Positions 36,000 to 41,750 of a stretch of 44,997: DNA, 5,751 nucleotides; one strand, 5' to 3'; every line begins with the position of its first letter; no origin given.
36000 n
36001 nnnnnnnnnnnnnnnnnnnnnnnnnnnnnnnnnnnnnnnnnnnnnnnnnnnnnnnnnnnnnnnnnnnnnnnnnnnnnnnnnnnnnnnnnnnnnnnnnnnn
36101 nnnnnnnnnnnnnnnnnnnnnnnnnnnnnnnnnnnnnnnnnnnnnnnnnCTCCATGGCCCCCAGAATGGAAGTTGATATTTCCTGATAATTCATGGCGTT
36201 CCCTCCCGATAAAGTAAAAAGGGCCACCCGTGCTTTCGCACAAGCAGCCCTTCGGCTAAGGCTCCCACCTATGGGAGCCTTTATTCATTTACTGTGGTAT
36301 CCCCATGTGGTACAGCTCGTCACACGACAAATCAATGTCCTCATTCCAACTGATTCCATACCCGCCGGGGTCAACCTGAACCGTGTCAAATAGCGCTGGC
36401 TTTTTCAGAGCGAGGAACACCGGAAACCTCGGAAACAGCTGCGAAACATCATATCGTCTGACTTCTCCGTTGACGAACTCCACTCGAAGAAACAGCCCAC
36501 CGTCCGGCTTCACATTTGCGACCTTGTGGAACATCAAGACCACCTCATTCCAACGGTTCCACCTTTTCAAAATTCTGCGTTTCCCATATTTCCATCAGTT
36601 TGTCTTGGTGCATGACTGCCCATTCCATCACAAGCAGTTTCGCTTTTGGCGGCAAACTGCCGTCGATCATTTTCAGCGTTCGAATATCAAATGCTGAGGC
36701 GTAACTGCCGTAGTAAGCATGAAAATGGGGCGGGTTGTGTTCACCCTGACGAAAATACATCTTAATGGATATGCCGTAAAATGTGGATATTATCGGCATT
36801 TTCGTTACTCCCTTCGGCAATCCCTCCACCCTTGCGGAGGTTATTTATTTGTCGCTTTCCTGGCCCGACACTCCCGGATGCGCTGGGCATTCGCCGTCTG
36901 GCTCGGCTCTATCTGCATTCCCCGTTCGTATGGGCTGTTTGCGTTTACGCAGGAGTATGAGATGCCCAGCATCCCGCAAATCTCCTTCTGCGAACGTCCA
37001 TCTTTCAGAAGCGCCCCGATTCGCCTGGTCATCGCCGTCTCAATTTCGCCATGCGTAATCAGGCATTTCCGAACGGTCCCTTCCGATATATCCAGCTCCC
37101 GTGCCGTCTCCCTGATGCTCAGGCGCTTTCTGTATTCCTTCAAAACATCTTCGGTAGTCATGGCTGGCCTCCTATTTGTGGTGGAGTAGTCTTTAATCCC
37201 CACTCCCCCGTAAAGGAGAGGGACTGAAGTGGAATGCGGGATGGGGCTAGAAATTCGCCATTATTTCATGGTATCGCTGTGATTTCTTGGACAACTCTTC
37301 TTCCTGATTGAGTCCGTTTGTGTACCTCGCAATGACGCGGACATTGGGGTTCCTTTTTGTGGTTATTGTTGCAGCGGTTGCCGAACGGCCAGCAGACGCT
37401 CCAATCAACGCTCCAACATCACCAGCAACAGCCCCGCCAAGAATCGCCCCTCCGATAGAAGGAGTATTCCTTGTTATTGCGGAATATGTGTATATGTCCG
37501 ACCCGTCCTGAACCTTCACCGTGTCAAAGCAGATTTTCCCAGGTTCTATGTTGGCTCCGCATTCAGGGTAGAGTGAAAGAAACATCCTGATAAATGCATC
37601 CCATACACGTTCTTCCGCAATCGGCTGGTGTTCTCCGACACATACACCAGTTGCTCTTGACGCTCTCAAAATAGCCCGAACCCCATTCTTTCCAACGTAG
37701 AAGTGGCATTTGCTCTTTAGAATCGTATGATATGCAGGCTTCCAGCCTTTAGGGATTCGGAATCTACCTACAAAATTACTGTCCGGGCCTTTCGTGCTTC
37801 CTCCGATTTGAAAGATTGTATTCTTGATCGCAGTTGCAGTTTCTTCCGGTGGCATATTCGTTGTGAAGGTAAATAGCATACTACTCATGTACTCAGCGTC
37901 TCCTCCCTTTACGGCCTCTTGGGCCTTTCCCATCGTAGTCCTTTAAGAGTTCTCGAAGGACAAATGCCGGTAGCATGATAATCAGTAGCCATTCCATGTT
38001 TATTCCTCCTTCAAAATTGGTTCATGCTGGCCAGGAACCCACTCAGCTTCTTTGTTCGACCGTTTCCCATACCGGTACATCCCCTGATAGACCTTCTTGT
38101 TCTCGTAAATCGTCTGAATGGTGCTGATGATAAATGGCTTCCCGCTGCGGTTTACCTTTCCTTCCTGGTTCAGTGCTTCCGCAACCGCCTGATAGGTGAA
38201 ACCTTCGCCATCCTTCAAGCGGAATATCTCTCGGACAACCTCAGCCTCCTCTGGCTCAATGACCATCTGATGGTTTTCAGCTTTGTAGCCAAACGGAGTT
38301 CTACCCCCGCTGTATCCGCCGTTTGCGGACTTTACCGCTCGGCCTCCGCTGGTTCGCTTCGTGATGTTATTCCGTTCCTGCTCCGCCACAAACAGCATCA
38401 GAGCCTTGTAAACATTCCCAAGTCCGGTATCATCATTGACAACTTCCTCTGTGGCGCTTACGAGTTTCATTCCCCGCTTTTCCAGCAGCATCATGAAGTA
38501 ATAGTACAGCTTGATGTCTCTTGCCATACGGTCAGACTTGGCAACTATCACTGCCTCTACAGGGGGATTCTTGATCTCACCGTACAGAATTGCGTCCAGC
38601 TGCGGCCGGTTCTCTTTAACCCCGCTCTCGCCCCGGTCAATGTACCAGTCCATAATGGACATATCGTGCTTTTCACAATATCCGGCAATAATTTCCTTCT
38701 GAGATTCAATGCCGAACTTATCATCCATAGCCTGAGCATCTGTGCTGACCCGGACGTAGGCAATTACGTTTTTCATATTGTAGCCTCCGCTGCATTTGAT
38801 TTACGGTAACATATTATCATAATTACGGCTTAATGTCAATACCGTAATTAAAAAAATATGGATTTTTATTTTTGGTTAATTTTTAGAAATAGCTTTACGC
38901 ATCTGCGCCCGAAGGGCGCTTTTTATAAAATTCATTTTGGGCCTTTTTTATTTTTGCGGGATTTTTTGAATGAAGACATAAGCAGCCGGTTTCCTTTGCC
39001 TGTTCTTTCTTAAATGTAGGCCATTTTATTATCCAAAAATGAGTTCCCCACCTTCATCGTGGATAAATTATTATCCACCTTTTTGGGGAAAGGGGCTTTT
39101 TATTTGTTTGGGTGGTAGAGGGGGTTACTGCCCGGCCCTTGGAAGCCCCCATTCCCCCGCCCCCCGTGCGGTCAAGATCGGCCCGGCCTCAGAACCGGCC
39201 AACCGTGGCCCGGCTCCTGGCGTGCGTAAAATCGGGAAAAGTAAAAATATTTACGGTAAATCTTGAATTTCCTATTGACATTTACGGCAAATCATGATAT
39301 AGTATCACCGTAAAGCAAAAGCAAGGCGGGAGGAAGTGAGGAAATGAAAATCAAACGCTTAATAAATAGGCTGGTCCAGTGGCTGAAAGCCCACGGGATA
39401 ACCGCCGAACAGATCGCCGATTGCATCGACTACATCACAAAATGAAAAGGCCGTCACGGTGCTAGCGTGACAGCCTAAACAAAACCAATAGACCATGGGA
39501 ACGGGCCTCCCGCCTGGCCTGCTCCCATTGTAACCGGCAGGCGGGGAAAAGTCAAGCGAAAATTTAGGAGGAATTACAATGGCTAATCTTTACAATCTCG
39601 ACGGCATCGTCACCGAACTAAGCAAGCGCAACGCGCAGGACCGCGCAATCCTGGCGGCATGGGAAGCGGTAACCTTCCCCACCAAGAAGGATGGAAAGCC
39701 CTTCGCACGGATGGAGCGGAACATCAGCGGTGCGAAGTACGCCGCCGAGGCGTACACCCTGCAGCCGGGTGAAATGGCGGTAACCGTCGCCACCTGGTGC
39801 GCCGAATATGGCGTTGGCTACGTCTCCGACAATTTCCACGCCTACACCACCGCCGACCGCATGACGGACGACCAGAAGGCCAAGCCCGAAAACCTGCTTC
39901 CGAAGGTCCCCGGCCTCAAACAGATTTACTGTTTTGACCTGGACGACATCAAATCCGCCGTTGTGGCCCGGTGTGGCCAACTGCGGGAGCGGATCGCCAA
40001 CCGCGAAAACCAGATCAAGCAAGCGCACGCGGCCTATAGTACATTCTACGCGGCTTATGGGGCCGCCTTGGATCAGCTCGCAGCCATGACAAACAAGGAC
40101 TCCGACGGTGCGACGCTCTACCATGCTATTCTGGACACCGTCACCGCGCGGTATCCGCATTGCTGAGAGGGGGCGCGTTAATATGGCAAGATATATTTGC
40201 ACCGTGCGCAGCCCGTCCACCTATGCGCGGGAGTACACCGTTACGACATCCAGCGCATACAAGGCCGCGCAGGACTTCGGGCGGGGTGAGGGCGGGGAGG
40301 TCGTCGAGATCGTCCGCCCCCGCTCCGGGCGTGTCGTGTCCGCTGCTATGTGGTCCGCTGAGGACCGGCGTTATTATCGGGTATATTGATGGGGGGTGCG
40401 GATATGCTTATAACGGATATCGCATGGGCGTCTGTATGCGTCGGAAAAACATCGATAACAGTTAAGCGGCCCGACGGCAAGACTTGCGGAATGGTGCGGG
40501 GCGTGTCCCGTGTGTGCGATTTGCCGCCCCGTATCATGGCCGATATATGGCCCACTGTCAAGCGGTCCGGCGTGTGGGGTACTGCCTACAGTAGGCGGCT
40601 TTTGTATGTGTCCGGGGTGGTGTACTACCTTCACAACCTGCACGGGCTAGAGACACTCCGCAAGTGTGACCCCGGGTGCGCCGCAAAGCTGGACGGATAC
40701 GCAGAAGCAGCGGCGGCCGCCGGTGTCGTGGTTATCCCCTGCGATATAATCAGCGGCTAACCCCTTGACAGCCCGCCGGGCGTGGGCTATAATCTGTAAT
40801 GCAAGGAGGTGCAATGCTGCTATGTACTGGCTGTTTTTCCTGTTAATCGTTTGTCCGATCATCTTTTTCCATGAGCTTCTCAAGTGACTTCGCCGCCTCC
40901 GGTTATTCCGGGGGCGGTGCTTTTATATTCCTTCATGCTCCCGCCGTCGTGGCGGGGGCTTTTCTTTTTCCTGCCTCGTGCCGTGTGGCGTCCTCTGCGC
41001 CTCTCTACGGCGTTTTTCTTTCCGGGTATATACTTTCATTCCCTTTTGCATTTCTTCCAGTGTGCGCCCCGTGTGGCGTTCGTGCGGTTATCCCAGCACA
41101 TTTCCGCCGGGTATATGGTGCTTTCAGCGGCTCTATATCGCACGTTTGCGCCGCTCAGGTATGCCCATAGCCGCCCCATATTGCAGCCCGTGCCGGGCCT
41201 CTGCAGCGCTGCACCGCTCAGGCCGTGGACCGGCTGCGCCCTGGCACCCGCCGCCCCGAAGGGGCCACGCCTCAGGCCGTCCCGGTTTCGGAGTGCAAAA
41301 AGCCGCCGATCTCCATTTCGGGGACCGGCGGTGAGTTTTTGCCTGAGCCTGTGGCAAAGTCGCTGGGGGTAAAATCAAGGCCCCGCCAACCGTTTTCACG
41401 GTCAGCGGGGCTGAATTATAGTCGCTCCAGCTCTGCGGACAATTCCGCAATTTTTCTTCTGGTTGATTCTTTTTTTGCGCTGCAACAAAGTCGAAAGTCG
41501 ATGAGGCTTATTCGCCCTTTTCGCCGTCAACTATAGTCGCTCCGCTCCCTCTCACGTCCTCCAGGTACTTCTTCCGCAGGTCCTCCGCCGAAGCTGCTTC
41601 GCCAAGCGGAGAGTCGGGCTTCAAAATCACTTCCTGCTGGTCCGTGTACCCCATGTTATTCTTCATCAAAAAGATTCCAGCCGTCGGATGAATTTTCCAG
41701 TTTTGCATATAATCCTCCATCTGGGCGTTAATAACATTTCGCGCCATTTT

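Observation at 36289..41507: A 5.2-kb mosaic island separates terS from terL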

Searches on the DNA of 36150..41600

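Call 46: search_rna_families(source=window, start=36150, end=41600, threshold=evalue, max_evalue=1)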
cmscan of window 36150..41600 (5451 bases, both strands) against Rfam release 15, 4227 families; matches with E-value up to 1: 2.
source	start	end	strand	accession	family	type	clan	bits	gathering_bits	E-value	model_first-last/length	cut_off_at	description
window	40912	40974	+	RF00519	suhB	Gene; sRNA;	CL00108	21.1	41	0.53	1-77/77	no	Makes More Granules Regulator RNA (mmgR)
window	40890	40966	+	RF02837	anti-hemB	Gene; sRNA;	-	20.2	49.5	0.25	1-81/81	no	Burkholderia RNA 7 (anti-hemB)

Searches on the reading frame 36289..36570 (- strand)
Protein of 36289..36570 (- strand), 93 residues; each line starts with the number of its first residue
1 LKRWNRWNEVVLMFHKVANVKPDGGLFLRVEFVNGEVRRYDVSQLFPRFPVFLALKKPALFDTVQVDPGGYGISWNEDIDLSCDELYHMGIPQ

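Call 3: search_protein_families(library=pfam, proteins=[window:36289-36570:-], max_evalue=0.01)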
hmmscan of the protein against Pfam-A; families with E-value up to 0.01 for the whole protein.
window:36289-36570:- (93 aa): 1 family
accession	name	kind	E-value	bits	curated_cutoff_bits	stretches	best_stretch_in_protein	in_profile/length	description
PF10387.14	DUF2442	-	1.8e-13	50.9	23.9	1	17-88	1-68/72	Protein of unknown function (DUF2442)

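Call 4: search_protein_families(library=phrogs, proteins=[window:36289-36570:-], max_evalue=0.01)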
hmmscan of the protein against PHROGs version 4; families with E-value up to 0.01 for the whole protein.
window:36289-36570:- (93 aa): 3 families
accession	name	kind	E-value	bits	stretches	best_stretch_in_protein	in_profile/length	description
phrog_29047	-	unknown function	1.6e-06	29.1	1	16-88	8-77/159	-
phrog_2655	-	integration and excision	8e-06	26.6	1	12-84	8-93/181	excisionase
phrog_37898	-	unknown function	1.1e-05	26.8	1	16-88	18-88/100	-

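Call 25: search_protein_families(library=padloc, proteins=[window:36289-36570:-], max_evalue=0.01)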
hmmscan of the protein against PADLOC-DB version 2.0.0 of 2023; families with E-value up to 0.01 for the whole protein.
window:36289-36570:- (93 aa): 0 families

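Call 26: search_protein_families(library=ncbifam, proteins=[window:36289-36570:-], max_evalue=0.01)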
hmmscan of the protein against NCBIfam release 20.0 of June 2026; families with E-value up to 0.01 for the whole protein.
window:36289-36570:- (93 aa): 0 families

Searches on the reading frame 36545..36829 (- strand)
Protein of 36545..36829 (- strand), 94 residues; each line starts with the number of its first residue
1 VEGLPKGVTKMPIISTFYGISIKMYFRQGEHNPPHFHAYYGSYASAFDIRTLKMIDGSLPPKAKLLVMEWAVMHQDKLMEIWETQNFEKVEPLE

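Call 3: search_protein_families(library=pfam, proteins=[window:36545-36829:-], max_evalue=0.01)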
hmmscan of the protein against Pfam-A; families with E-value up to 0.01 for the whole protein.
window:36545-36829:- (94 aa): 1 family
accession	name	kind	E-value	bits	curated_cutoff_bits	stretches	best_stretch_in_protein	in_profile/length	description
PF13711.11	DUF4160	-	1.7e-20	73.4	23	1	19-83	1-65/65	Domain of unknown function (DUF4160)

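Call 4: search_protein_families(library=phrogs, proteins=[window:36545-36829:-], max_evalue=0.01)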
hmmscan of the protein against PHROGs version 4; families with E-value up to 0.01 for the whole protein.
window:36545-36829:- (94 aa): 1 family
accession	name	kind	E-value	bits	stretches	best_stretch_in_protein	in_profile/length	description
phrog_14333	-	unknown function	9.2e-32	110.5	1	11-94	1-86/86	-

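Call 25: search_protein_families(library=padloc, proteins=[window:36545-36829:-], max_evalue=0.01)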
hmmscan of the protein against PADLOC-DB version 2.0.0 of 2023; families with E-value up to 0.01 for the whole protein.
window:36545-36829:- (94 aa): 0 families

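Call 26: search_protein_families(library=ncbifam, proteins=[window:36545-36829:-], max_evalue=0.01)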
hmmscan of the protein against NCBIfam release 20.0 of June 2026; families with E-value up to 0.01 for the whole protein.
window:36545-36829:- (94 aa): 1 family
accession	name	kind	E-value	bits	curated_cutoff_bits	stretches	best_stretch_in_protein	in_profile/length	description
NF048015.1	toxin_DhiT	equivalog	8.1e-25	87.3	100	1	11-88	1-79/84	type II toxin-antitoxin system toxin DhiT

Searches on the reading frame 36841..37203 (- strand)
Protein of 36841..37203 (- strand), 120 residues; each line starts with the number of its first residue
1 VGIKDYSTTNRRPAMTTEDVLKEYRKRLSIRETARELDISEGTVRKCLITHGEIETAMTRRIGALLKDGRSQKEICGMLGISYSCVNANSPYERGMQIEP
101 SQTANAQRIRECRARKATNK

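Call 3: search_protein_families(library=pfam, proteins=[window:36841-37203:-], max_evalue=0.01)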
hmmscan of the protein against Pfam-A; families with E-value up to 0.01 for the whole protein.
window:36841-37203:- (120 aa): 16 families
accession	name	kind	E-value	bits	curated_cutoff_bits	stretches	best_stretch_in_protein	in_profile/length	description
PF13384.12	HTH_23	-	2.2e-09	37.3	24.6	2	20-46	10-36/50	Homeodomain-like domain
PF13518.12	HTH_28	-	2.9e-09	37.3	25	1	20-46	5-31/52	Helix-turn-helix domain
PF08281.18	Sigma70_r4_2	-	2e-07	31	25.7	1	26-46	25-45/54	Sigma-70, region 4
PF13551.12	HTH_29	-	4.2e-06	27.2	28.1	0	24-64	8-52/64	Winged helix-turn helix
PF13412.12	HTH_24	-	6.6e-06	26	21.9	0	27-48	17-38/48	Winged helix-turn-helix DNA-binding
PF13542.12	HTH_Tnp_ISL3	-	8.5e-06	25.6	27.4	0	20-45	20-44/51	Helix-turn-helix domain of transposase family ISL3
PF04545.22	Sigma70_r4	-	3.7e-05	23.6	24.1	0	26-46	19-39/50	Sigma-70, region 4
PF12728.13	HTH_17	-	0.00017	22.2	27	1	28-60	2-31/51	Helix-turn-helix domain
PF01527.26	HTH_Tnp_1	-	0.00052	20.6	24.1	0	18-46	13-42/75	Transposase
PF13936.12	HTH_38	-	0.00054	20.1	27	0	24-44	17-37/44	Helix-turn-helix domain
PF07453.19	NUMOD1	-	0.00076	20.1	22.8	1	29-48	18-37/37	NUMOD1 domain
PF00196.25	GerE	-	0.0014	18.6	23.5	0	20-45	10-35/57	Bacterial regulatory proteins, luxR family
PF01381.28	HTH_3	-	0.0019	18.7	23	0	21-46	1-28/55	Helix-turn-helix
PF22083.2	I-HmuI_NUMOD-like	-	0.0035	17.3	27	0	29-48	14-33/46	DNA endonuclease I-HmuI-like, NUMOD-like domain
PF02796.21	HTH_7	-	0.0052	17.3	23.8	0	20-46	14-40/45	Helix-turn-helix domain of resolvase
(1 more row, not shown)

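Call 4: search_protein_families(library=phrogs, proteins=[window:36841-37203:-], max_evalue=0.01)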
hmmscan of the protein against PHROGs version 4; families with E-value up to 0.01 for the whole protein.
window:36841-37203:- (120 aa): 10 families
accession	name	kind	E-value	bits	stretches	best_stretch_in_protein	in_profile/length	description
phrog_125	-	DNA, RNA and nucleotide metabolism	6.7e-05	23.5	0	11-57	159-209/254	DNA invertase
phrog_664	-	DNA, RNA and nucleotide metabolism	0.00058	20.8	0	13-46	83-119/210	DNA binding protein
phrog_3855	-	DNA, RNA and nucleotide metabolism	0.00073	20.9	0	12-46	64-98/115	HTH DNA binding protein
phrog_8446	-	DNA, RNA and nucleotide metabolism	0.00097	19.8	1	10-59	54-103/211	HNH endonuclease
phrog_1157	-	integration and excision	0.0023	18.2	0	20-51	10-41/422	transposase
phrog_2907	-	integration and excision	0.0026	19.2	0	26-57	5-35/117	excisionase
phrog_32138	-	DNA, RNA and nucleotide metabolism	0.0028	18.6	1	29-49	20-40/54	DNA binding protein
phrog_8898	-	unknown function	0.0041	17.8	0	62-88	6-33/70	-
phrog_4291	-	DNA, RNA and nucleotide metabolism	0.0077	15.5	0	54-88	869-903/909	RNA-dependent RNA polymerase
phrog_4494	-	unknown function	0.0097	17.4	0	20-48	11-39/109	-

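Call 25: search_protein_families(library=padloc, proteins=[window:36841-37203:-], max_evalue=0.01)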
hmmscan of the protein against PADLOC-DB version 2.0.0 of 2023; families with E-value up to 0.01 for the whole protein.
window:36841-37203:- (120 aa): 1 family
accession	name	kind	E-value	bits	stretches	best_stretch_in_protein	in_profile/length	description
PDLC04133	mad1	-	0.0013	17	0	26-47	4-25/60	mads_1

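Call 26: search_protein_families(library=ncbifam, proteins=[window:36841-37203:-], max_evalue=0.01)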
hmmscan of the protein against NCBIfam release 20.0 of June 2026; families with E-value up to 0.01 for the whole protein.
window:36841-37203:- (120 aa): 6 families
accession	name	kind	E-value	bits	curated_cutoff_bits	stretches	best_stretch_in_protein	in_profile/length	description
NF040595.1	HTH_Cbp1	equivalog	2e-06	27.8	140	1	18-86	6-79/135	CRISPR DNA repeat-binding protein Cbp1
NF033546.1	transpos_IS21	equivalog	0.00011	21.8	160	1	22-51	3-32/294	IS21 family transposase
TIGR02937.1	sigma70-ECF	superfamily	0.00051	19.7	42.9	0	24-46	130-152/165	sigma-70 family RNA polymerase sigma factor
TIGR02983.1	SigE-fam_strep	subfamily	0.0024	17.8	141.55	0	23-46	122-145/162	SigE family RNA polymerase sigma factor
NF033545.0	transpos_IS630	equivalog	0.0065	15.9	100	0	61-87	4-30/299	IS630 family transposase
NF033558.1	transpos_IS1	equivalog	0.0081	16.1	100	0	10-52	38-80/199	IS1 family transposase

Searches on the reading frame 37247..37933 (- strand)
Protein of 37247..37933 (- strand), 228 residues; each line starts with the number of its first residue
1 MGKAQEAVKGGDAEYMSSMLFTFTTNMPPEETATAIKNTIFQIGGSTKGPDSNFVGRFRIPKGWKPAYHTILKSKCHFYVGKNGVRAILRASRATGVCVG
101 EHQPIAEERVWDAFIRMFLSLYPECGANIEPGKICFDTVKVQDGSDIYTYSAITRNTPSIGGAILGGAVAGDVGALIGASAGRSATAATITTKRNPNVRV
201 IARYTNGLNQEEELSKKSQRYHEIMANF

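Call 3: search_protein_families(library=pfam, proteins=[window:37247-37933:-], max_evalue=0.01)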
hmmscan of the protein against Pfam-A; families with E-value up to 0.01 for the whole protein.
window:37247-37933:- (228 aa): 0 families

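Call 4: search_protein_families(library=phrogs, proteins=[window:37247-37933:-], max_evalue=0.01)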
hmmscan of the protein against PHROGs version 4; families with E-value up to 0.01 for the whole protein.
window:37247-37933:- (228 aa): 1 family
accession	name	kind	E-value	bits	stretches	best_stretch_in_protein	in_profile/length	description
phrog_888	-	unknown function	0.008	16.9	0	155-192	129-171/271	-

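Call 25: search_protein_families(library=padloc, proteins=[window:37247-37933:-], max_evalue=0.01)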
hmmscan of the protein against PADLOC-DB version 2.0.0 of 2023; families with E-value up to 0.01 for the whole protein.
window:37247-37933:- (228 aa): 0 families

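Call 26: search_protein_families(library=ncbifam, proteins=[window:37247-37933:-], max_evalue=0.01)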
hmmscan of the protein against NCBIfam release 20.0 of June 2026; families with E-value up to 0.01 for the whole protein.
window:37247-37933:- (228 aa): 1 family
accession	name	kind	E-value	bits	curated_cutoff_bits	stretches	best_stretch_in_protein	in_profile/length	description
TIGR03789.1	pdsO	hypoth_equivalog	0.0004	20.1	152.2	1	161-193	49-81/243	sortase-associated OmpA-like protein PdsO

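Call 32: search_protein_families(library=pfam, proteins=[window:37292-37933:-], max_evalue=0.01)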
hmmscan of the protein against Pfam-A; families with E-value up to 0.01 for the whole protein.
window:37292-37933:- (214 aa): 0 families

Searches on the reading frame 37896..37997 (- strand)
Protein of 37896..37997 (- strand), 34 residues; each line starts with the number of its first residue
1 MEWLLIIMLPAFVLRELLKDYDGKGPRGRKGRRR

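Call 77: search_protein_families(library=pfam, proteins=[window:37896-37997:-], max_evalue=10)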
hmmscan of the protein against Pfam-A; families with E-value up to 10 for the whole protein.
seq(34 aa): 0 families
